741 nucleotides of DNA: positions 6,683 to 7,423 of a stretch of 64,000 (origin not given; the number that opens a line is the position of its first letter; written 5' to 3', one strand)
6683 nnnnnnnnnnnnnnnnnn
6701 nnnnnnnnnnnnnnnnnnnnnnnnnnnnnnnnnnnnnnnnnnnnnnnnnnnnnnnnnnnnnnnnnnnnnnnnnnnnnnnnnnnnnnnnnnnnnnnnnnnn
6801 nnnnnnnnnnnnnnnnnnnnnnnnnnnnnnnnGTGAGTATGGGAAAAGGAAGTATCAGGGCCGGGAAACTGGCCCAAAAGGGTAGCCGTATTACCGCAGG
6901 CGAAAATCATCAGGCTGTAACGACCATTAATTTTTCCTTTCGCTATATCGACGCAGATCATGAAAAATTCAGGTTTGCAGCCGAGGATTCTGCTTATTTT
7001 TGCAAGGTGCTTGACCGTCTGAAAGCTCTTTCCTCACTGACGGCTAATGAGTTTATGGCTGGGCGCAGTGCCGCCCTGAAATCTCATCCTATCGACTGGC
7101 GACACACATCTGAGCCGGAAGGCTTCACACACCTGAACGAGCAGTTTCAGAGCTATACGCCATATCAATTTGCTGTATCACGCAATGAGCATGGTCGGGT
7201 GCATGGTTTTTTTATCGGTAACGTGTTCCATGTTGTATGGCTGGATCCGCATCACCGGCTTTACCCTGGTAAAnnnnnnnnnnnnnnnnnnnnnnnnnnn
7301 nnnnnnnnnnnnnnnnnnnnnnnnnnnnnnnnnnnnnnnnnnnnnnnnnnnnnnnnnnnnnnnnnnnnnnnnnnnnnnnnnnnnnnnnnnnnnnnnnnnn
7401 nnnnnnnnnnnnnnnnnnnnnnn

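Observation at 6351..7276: Panacea(DUF4065)-like gene coupled to an unclassifiable 147-aa partner in the satellite cargo slot: candidate undescribed TA or anti-phage module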

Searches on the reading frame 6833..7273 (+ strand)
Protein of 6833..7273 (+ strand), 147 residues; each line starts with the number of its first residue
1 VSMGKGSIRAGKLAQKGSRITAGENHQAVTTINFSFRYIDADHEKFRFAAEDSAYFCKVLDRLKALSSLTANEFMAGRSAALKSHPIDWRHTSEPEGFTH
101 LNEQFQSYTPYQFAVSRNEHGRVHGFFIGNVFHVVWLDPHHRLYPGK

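Call 6: search_protein_families(proteins=[window:6833-7273:+], library=ncbifam, max_evalue=1)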
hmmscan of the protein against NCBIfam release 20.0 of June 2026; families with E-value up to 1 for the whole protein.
seq(147 aa): 1 family
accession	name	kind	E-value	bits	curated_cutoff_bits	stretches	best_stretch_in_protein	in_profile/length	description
NF046006.1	MAG6450_fam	subfamily_domain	2.1e-06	28.2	40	1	84-143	45-101/103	MAG6450 family protein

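Call 7: search_protein_families(proteins=[window:6833-7273:+], library=padloc, max_evalue=1)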
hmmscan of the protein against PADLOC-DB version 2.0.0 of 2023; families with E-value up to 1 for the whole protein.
seq(147 aa): 1 family
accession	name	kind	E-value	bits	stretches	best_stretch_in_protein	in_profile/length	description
PDLC03891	NsnC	-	0.0096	13.5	1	100-143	239-280/284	-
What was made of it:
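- On Catalogued anti-phage defence systems (PADLOC-DB 2.0): PanT hits only NsnC at E 0.0096, over 42 C-terminal positions (call 7).
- PADLOC recognises neither protein as a defence component; the only hit is NsnC at E 0.0096 (call 7).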

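Call 8: search_protein_families(proteins=[window:6833-7273:+], library=phrogs, max_evalue=1)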
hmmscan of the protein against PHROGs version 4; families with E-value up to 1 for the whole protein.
seq(147 aa): 1 family
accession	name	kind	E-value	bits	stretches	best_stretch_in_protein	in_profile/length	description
phrog_8366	-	unknown function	2.6e-07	31.8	1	28-145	31-139/140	-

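Call 10: profile_search(protein=window:6833-7273:+)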
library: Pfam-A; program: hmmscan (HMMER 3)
A. the first sequence (147 residues): domains with independent E <= 10: 0; with E <= 0.001: 0
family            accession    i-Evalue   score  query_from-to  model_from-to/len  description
(no Pfam family matches the first sequence, even at E <= 10)
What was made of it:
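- On RelE/ParE superfamily: No Pfam hit at E<=10 (call 10).
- On SocAB type VI TA: The partner shows no SocB similarity in any search (calls 6, 10).
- Checked: ORF2 ends at 7276 and has no Pfam match even at E<=10 (call 10).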

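Call 12: search_solved_structures(query=window:6833-7273:+, max_evalue=10, show_alignments=2)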
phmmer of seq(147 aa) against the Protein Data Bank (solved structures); distinct sequences matched with E-value up to 10: 1.
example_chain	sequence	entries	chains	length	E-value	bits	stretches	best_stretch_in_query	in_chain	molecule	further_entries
5u02_A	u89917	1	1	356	0.84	13.2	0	60-105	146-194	Glycosyl transferase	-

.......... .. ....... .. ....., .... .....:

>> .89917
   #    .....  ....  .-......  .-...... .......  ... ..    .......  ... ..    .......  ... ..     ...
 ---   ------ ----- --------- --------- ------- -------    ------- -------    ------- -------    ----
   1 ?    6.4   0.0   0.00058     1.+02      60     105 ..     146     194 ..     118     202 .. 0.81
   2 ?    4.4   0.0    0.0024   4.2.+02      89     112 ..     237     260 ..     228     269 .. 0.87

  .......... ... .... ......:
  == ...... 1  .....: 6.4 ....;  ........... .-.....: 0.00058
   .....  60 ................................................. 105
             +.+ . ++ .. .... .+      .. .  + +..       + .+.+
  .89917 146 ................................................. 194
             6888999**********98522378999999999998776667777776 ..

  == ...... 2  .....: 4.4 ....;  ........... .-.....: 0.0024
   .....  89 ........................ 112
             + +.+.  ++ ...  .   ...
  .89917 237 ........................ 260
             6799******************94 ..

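Call 15: find_homologous_proteins(query=window:6833-7273:+, max_evalue=0.001)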
Query seq(147 aa) (147 aa): 99 proteins with E <= 0.001 among 110 candidates.
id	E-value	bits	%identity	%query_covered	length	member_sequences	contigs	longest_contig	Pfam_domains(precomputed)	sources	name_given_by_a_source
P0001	5.5e-94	330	99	99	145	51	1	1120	-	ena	-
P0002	1.6e-80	286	86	99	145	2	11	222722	-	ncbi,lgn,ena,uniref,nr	ncbi:hypothetical protein N3873_004175 [Escherichia coli]|uniref:hypothetical protein n=1 Tax=Escher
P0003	3.4e-72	259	77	100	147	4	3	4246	-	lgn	-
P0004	1.4e-69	251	75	99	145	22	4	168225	-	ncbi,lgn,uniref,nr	ncbi:TPA: hypothetical protein G9F27_000787 [Salmonella enterica]|uniref:Uncharacterized protein n=1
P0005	3.8e-68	246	76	99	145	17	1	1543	-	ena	-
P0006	2.0e-66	241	73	98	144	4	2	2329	-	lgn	-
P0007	3.0e-66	240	74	95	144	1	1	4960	-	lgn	-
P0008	5.0e-65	236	72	99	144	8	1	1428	-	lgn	-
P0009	6.7e-64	232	68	99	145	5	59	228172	-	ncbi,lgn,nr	ncbi:hypothetical protein HmCmsJML079_03969 [Escherichia coli]|nr:hypothetical protein HmCmsJML079_0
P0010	1.1e-62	229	70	99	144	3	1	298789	-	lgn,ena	-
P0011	1.5e-62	228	69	95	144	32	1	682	-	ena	-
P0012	6.7e-62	226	68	99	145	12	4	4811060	-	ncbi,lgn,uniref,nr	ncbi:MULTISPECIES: hypothetical protein [Yersinia pseudotuberculosis complex]|uniref:hypothetical pr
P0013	1.0e-61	225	69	95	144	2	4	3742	-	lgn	-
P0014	1.4e-61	225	66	99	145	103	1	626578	-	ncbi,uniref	ncbi:hypothetical protein [Raoultella terrigena]|uniref:hypothetical protein n=1 Tax=Raoultella terr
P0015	2.1e-61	224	71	97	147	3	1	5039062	-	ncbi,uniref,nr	ncbi:hypothetical protein [Enterobacter sp. JBIWA003]|uniref:hypothetical protein n=1 Tax=Enterobact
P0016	5.9e-61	223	75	86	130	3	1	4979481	-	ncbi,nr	ncbi:hypothetical protein AOY87_11390 [Escherichia coli]|nr:hypothetical protein AOY87_11390 [Escher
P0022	5.3e-58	213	64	98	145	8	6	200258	-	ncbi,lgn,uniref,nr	ncbi:hypothetical protein [Pseudescherichia sp.]|uniref:hypothetical protein n=1 Tax=Pseudescherichi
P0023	2.3e-56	208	65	97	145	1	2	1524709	-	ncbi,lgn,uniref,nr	ncbi:hypothetical protein EDF81_2193 [Enterobacter sp. BIGb0383]|uniref:hypothetical protein n=1 Tax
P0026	1.3e-55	206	64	98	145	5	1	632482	-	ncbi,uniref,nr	ncbi:hypothetical protein [Aeromonas sp. sif2416]|uniref:hypothetical protein n=1 Tax=Aeromonas sp. 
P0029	2.6e-52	195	59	99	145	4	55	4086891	-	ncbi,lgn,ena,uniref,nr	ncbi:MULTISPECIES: hypothetical protein [Enterobacterales]|uniref:hypothetical protein n=1 Tax=Enter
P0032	5.2e-49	184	61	96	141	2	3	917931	-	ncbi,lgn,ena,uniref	ncbi:hypothetical protein KXR63_10855 [Stutzerimonas chloritidismutans]|uniref:hypothetical protein 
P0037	2.4e-46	176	57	98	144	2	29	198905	-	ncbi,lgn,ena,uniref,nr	ncbi:hypothetical protein [uncultured Pseudomonas sp.]|uniref:hypothetical protein n=1 Tax=unculture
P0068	1.1e-31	128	46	99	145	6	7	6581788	-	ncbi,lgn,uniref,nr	ncbi:hypothetical protein [Nostoc sphaeroides]|uniref:Uncharacterized protein n=1 Tax=Nostoc sphaero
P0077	9.2e-31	125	47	93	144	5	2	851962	-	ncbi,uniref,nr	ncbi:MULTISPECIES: hypothetical protein [unclassified Nodularia (in: cyanobacteria)]|uniref:hypothet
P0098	1.0e-17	83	41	80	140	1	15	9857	-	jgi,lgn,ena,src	jgi:hypothetical protein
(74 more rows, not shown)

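Call 23: search_protein_representatives(protein=window:6833-7273:+)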
Query: 147 residues. Proteins with E-value up to 0.001 (for the whole library): 745; up to 1e-10: 396; up to 1e-30: 14. The best 150 are listed.
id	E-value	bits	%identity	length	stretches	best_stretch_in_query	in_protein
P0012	2.1e-62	226.0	68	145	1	3-147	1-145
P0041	2.1e-41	157.9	53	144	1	5-145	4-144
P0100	2.3e-35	138.3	50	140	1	31-145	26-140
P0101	6.8e-35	136.8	52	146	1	31-144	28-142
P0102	1.2e-34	136.0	53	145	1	32-147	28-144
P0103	5.0e-34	133.9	53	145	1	28-147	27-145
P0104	2.5e-33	131.7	49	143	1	31-144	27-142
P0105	2.6e-33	131.6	47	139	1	6-144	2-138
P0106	1.2e-32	129.5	50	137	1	8-145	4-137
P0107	2.0e-32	128.7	52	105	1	43-145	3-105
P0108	3.3e-32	128.1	52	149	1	30-146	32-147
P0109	5.6e-31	124.0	45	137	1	26-144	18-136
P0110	6.6e-31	123.8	44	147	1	11-146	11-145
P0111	1.0e-30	123.2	50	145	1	32-145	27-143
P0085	6.6e-30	120.6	58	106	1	54-145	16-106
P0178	1.9e-23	99.7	39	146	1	26-143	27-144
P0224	8.0e-21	91.1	37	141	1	28-145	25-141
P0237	2.7e-20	89.4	36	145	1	1-147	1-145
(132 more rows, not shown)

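Call 25: list_cluster_members(proteins=[P0012, P0029, P0068, P0037, P0002, P0004, P0014, P0032, P0077, P0026])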
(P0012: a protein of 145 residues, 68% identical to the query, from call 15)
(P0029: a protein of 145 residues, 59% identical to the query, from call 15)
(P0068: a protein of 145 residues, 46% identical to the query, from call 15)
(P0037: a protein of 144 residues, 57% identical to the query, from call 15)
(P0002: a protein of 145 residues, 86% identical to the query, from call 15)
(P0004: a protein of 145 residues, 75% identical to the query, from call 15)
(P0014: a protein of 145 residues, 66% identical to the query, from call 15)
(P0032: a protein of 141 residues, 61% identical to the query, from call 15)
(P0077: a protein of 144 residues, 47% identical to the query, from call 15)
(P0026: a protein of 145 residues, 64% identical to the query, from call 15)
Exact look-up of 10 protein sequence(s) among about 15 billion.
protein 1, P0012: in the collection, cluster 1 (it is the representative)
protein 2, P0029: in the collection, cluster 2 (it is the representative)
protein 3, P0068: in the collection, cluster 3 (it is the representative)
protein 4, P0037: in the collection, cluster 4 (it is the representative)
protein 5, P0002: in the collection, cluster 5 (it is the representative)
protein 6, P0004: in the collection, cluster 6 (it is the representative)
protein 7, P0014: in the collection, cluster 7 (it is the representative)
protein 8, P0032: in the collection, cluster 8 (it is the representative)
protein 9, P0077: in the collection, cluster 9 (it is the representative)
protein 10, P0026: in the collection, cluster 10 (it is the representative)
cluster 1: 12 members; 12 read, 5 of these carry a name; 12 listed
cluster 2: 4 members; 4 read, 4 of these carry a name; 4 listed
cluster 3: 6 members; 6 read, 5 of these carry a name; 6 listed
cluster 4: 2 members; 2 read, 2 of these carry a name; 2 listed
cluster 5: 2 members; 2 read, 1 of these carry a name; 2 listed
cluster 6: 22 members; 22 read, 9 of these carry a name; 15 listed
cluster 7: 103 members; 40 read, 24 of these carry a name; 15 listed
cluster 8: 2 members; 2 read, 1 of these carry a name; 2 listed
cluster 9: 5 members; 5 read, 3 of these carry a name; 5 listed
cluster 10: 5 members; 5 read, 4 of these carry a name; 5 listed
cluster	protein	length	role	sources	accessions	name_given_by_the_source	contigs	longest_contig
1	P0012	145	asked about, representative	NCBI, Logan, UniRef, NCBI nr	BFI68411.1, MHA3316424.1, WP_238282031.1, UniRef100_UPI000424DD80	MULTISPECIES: hypothetical protein [Yersinia pseudotuberculosis complex] | hypothetical protein n=1 Tax=Yersinia pseudotuberculosis complex TaxID=1649845 ... | hypothetical protein [Yersinia wautersii]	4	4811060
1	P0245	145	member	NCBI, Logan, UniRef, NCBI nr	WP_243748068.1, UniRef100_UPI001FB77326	hypothetical protein [Yersinia pseudotuberculosis] | hypothetical protein n=1 Tax=Yersinia pseudotuberculosis TaxID=633 RepID=UPI001FB77326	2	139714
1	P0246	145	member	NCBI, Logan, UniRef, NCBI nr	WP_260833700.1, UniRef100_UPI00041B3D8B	hypothetical protein [Yersinia wautersii] | hypothetical protein n=1 Tax=Yersinia wautersii TaxID=1341643 RepID=UPI00041B3D8B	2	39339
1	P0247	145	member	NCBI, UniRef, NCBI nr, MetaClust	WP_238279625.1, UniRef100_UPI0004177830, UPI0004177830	hypothetical protein [Yersinia wautersii] | hypothetical protein n=1 Tax=Yersinia wautersii TaxID=1341643 RepID=UPI0004177830 | status=active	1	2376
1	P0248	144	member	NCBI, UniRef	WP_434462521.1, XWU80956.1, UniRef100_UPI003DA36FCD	hypothetical protein ACMV5L_06175 [Serratia plymuthica] | hypothetical protein n=1 Tax=Serratia plymuthica TaxID=82996 RepID=UPI003DA36FCD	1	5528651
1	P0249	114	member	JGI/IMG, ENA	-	-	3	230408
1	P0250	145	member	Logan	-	-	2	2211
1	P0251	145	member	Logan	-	-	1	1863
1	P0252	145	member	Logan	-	-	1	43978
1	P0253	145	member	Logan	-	-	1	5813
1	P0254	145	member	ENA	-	-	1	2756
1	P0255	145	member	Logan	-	-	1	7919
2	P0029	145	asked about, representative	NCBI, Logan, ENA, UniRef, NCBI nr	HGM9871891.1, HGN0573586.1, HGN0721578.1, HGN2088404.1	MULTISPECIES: hypothetical protein [Enterobacterales] | hypothetical protein n=1 Tax=Enterobacterales TaxID=91347 RepID=UPI000847D9C0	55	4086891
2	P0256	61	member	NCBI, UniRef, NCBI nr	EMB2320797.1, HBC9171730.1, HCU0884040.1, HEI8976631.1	hypothetical protein H7E99_17840 [Proteus mirabilis] | Uncharacterized protein n=1 Tax=Providencia rettgeri TaxID=587 RepID=A0A264VY22_PRORE | hypothetical protein [Proteus mirabilis]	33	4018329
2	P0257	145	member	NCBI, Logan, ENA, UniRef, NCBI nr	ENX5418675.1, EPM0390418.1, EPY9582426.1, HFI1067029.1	hypothetical protein PWG11_13410 [Proteus mirabilis] | hypothetical protein n=1 Tax=Proteus mirabilis TaxID=584 RepID=UPI0023F98852 | hypothetical protein [Proteus mirabilis]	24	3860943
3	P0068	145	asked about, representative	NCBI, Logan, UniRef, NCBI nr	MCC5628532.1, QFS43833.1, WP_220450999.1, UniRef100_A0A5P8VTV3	hypothetical protein [Nostoc sphaeroides] | Uncharacterized protein n=1 Tax=Nostoc sphaeroides CCNUC1 TaxID=2653204 ...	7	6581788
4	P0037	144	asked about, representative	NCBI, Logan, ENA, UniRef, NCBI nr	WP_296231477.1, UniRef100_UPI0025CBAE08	hypothetical protein [uncultured Pseudomonas sp.] | hypothetical protein n=1 Tax=uncultured Pseudomonas sp. TaxID=114707 RepID=UPI0025CBAE08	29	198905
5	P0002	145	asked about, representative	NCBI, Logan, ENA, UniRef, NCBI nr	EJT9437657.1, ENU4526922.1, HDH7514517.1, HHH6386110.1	hypothetical protein N3873_004175 [Escherichia coli] | hypothetical protein n=1 Tax=Escherichia coli TaxID=562 RepID=UPI000BE7E113 | hypothetical protein [Escherichia coli]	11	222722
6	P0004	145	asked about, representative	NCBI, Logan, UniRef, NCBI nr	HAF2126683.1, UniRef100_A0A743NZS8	TPA: hypothetical protein G9F27_000787 [Salmonella enterica] | Uncharacterized protein n=1 Tax=Salmonella enterica TaxID=28901 RepID=A0A743NZS8_SALER | hypothetical protein [Salmonella enterica]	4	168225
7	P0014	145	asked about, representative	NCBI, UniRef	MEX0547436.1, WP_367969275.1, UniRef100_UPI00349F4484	hypothetical protein [Raoultella terrigena] | hypothetical protein n=1 Tax=Raoultella terrigena TaxID=577 RepID=UPI00349F4484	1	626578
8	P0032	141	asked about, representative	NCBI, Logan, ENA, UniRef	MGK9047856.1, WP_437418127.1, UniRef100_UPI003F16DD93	hypothetical protein KXR63_10855 [Stutzerimonas chloritidismutans] | hypothetical protein n=1 Tax=Stutzerimonas chloritidismutans TaxID=203192 ...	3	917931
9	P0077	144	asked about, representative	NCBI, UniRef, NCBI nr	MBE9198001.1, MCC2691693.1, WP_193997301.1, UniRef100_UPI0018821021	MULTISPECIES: hypothetical protein [unclassified Nodularia (in: cyanobacteria)] | hypothetical protein n=1 Tax=unclassified Nodularia (in: cyanobacteria) TaxID=2656917 ...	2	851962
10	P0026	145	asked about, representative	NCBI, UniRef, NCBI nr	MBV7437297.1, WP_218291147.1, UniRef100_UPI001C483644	hypothetical protein [Aeromonas sp. sif2416] | hypothetical protein n=1 Tax=Aeromonas sp. sif2416 TaxID=2854793 RepID=UPI001C483644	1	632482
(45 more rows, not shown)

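Call 28: find_encoding_contigs(protein=P0068, flank=4000, max_places=3)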
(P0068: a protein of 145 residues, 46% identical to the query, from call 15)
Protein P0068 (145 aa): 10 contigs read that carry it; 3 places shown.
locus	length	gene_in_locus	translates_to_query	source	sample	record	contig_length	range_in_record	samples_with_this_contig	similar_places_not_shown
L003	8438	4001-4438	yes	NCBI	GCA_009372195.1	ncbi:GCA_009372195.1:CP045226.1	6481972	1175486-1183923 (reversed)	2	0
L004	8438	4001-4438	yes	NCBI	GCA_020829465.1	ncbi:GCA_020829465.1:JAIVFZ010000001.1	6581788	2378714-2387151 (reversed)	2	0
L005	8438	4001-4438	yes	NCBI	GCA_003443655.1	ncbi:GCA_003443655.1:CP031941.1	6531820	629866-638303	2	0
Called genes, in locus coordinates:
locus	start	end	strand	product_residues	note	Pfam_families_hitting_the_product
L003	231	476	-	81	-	PF12797:Fer4_2 (faint), PF13237:Fer4_10 (faint), PF00037:Fer4 (weak), PF12837:Fer4_6 (weak), PF14697:Fer4_21, PF12838:Fer4_7, PF13187:Fer4_9 (weak), PF00037:Fer4 (weak), +5 more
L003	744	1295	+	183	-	PF13302:Acetyltransf_3, PF00583:Acetyltransf_1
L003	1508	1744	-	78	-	-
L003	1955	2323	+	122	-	-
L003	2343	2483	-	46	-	-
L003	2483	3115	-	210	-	-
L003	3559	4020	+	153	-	PF13274:SocA_Panacea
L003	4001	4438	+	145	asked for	-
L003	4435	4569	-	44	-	-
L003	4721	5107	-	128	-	-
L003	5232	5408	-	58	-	-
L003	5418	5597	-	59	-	-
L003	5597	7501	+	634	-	PF00654:Voltage_CLC, PF00571:CBS (weak)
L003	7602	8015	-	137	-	PF14250:AbrB-like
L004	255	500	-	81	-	PF12797:Fer4_2 (faint), PF13237:Fer4_10 (faint), PF00037:Fer4 (weak), PF12837:Fer4_6 (weak), PF14697:Fer4_21, PF12838:Fer4_7, PF13187:Fer4_9 (weak), PF00037:Fer4 (weak), +5 more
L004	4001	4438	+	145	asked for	-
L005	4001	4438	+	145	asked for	-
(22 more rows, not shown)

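Call 29: find_encoding_contigs(protein=P0037, flank=4000, max_places=3)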
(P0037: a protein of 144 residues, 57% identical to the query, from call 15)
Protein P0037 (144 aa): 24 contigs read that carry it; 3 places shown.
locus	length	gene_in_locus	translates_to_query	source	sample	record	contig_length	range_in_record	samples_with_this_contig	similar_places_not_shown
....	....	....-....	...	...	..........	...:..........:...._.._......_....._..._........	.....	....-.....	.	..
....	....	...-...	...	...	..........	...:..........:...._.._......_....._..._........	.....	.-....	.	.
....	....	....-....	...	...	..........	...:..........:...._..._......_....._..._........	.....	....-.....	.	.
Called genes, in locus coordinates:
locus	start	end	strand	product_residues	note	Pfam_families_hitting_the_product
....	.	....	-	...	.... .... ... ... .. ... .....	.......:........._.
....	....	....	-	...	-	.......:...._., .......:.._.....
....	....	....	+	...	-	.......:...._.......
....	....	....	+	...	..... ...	-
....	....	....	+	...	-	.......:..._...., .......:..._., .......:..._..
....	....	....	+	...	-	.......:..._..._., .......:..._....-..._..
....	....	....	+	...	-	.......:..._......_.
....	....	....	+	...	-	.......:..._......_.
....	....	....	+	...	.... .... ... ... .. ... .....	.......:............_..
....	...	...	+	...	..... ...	-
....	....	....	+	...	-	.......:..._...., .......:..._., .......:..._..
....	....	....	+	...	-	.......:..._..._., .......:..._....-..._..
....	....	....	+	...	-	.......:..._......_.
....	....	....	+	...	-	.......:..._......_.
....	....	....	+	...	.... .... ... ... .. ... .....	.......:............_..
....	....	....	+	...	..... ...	-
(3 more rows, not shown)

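Call 30: find_encoding_contigs(protein=P0237, flank=3000, max_places=2)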
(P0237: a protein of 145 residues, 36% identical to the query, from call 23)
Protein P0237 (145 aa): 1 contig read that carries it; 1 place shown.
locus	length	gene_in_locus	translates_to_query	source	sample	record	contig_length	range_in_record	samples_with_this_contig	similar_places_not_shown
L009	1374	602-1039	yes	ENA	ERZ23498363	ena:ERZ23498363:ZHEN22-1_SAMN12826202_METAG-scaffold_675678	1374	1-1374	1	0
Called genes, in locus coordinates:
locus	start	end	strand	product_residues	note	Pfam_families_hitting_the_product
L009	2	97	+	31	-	?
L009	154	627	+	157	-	PF13274:SocA_Panacea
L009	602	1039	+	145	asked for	-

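Call 31: find_encoding_contigs(protein=P0224, flank=3000, max_places=2)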
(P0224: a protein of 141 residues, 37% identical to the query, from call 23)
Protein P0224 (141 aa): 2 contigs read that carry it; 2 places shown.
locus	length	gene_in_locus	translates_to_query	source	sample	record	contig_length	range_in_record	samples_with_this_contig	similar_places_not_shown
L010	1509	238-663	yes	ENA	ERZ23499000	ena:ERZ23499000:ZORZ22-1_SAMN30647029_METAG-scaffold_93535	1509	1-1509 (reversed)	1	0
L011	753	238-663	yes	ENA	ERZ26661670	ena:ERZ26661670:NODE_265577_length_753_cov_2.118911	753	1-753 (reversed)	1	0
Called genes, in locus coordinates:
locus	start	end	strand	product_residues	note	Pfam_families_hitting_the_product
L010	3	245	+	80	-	?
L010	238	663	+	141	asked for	-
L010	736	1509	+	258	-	?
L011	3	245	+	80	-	?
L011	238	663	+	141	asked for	-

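Call 32: find_encoding_contigs(protein=P0178, flank=3000, max_places=2)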
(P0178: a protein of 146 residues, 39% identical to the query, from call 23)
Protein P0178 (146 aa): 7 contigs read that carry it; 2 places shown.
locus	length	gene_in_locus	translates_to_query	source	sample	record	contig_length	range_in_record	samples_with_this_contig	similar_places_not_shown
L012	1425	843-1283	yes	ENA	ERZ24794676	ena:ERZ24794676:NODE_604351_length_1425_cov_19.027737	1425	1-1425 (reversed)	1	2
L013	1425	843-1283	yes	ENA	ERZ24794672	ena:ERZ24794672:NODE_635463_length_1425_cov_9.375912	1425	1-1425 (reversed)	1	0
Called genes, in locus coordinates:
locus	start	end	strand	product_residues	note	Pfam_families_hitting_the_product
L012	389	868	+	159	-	PF13274:SocA_Panacea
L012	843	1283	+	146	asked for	-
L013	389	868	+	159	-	PF13274:SocA_Panacea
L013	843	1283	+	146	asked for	-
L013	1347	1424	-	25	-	?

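Call 33: find_encoding_contigs(protein=P0098, flank=3000, max_places=2)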
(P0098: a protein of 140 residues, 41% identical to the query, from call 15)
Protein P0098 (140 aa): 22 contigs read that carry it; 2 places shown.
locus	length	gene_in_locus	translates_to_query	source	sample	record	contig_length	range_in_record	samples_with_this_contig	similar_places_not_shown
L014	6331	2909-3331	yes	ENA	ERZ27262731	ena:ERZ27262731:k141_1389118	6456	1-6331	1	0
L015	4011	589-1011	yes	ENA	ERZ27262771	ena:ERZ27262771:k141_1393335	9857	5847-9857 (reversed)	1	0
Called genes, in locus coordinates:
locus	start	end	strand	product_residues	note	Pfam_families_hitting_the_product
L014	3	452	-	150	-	?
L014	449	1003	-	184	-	PF13338:AbiEi_4 (weak), PF12728:HTH_17 (weak)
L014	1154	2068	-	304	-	-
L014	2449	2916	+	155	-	PF13274:SocA_Panacea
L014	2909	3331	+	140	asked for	-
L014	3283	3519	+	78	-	-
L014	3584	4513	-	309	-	PF12760:Zn_ribbon_IS1595 (weak), PF12762:DDE_Tnp_IS1595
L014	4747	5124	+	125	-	-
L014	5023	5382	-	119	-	-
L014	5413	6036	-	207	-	-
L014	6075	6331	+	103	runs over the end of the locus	-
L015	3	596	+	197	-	PF13274:SocA_Panacea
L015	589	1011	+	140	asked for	-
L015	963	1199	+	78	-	-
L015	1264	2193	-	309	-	PF12760:Zn_ribbon_IS1595 (weak), PF12762:DDE_Tnp_IS1595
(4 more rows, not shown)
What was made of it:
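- In Pseudomonas it lies next to a type I R-M system (call 29), and in another locus next to AbiEi-like and IS genes (call 33).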

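Call 35: predict_structure(alignment_id=A1)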
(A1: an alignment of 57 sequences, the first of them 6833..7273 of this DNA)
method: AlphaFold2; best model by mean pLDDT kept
length: 147 residues; sequences in the alignment: 57
mean_pLDDT: 91.7   pTM: 0.78
mean pLDDT of the five models: 91.7, 91.6, 91.2, 90.4, 90.2
residues with pLDDT >= 90: 109; 70-90: 30; 50-70: 8; < 50: 0
segments of 3 or more residues with pLDDT < 50: none
pLDDT, mean of each block of 10 residues (from residue 1): 70 77 77 98 96 98 97 90 96 98 98 94 98 98 91
secondary structure, 60 per line:
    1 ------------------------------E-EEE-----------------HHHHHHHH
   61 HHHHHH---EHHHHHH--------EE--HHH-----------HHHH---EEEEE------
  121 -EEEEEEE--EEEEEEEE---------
elements in order: E33-35 H53-66 H71-76 H103-106 E110-114 E122-128 E131-138
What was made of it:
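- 6839..7276 (+): panT (cluster T1 family): 145-aa RelE/ParE-fold putative toxin. GTG 6833 is an alternative start giving 147 aa and the GTGA overlap. AF2 pLDDT 91.7 (call 35).
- On RelE/ParE superfamily: pLDDT 91.7 (call 35).
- On HEPN nucleases: The segment is a loop and beta-strand in an alpha/beta fold (call 35).
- Fold: AF2 pLDDT 91.7 with topology beta-alpha-alpha-beta-beta-beta (call 35).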

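Call 39: search_dna_similar(query=window:6833-7273:+, collection=phages, mode=protein, max_evalue=0.001, max_rows=40)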
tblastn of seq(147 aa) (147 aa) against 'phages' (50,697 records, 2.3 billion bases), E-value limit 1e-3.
No match.
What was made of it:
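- This subfamily is absent from 50,697 phage genomes (call 39).
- Tried and rejected: tblastn of PanT against 50,697 phage genomes: no match (call 39).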
